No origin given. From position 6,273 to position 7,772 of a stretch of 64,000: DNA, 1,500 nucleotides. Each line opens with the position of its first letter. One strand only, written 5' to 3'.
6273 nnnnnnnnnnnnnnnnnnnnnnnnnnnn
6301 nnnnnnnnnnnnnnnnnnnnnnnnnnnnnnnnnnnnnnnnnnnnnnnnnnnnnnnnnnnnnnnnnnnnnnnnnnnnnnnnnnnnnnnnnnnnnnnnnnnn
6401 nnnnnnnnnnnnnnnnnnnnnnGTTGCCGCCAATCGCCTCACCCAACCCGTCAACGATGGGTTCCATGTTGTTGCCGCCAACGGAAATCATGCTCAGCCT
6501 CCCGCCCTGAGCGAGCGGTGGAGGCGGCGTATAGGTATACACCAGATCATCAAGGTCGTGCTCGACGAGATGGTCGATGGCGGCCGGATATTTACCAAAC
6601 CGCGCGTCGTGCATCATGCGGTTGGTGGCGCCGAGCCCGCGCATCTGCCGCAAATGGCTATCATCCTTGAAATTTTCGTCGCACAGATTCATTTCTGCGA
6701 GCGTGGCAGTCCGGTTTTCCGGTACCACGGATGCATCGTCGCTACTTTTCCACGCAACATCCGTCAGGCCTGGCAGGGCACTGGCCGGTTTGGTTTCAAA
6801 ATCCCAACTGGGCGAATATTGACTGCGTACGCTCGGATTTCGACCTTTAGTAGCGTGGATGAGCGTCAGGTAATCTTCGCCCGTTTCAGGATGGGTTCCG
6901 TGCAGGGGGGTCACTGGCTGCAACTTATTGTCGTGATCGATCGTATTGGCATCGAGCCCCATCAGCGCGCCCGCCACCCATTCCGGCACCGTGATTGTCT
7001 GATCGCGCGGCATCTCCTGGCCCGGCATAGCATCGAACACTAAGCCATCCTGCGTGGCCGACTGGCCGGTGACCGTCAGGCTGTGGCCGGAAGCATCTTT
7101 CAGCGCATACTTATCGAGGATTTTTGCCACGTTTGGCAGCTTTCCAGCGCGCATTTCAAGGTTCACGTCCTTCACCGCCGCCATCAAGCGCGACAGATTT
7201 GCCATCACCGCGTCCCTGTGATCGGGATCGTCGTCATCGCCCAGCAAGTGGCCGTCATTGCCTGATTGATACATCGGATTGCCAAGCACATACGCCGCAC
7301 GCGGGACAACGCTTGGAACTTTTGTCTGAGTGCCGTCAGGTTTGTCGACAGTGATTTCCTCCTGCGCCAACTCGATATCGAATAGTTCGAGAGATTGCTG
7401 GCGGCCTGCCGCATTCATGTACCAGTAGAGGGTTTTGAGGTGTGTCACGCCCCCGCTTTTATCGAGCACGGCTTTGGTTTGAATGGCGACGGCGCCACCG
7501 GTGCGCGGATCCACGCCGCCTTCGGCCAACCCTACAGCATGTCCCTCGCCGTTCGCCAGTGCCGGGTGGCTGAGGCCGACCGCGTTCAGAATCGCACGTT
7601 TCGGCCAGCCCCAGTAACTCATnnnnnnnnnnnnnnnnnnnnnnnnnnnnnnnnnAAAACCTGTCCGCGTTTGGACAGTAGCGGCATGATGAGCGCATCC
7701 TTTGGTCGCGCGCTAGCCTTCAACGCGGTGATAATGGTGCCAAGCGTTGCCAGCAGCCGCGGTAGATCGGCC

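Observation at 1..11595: Gap-free five-gene operon of giant nuclease-like proteins facing deoC: candidate undescribed nucleic-acid degradation/salvage (or effector/defence) system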

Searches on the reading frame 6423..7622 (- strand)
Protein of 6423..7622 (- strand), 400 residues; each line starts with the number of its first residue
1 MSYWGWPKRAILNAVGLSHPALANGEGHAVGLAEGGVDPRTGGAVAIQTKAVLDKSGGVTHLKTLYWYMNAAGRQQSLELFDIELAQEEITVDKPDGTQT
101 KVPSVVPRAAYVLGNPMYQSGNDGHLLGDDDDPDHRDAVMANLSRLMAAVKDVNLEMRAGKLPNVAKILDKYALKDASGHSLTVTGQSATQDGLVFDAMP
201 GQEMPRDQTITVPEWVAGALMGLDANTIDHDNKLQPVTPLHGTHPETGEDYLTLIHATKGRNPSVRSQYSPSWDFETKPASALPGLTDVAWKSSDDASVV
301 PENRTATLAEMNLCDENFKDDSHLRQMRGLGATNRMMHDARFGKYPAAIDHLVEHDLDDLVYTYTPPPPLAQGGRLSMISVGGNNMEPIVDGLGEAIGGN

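Call 95: search_solved_structures(query=A5, max_evalue=10, show_alignments=0)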
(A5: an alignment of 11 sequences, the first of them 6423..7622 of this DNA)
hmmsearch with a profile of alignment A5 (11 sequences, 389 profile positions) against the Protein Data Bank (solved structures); distinct sequences matched with E-value up to 10: 0.
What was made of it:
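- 4113..7622 (-): Gene C, 1169 aa: an RNase J-like metallo-beta-lactamase/beta-CASP nuclease with a novel beta-rich N-terminal region of about 400 aa and a disordered tail. The N-terminal 400 aa have no PDB relative (call 95).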
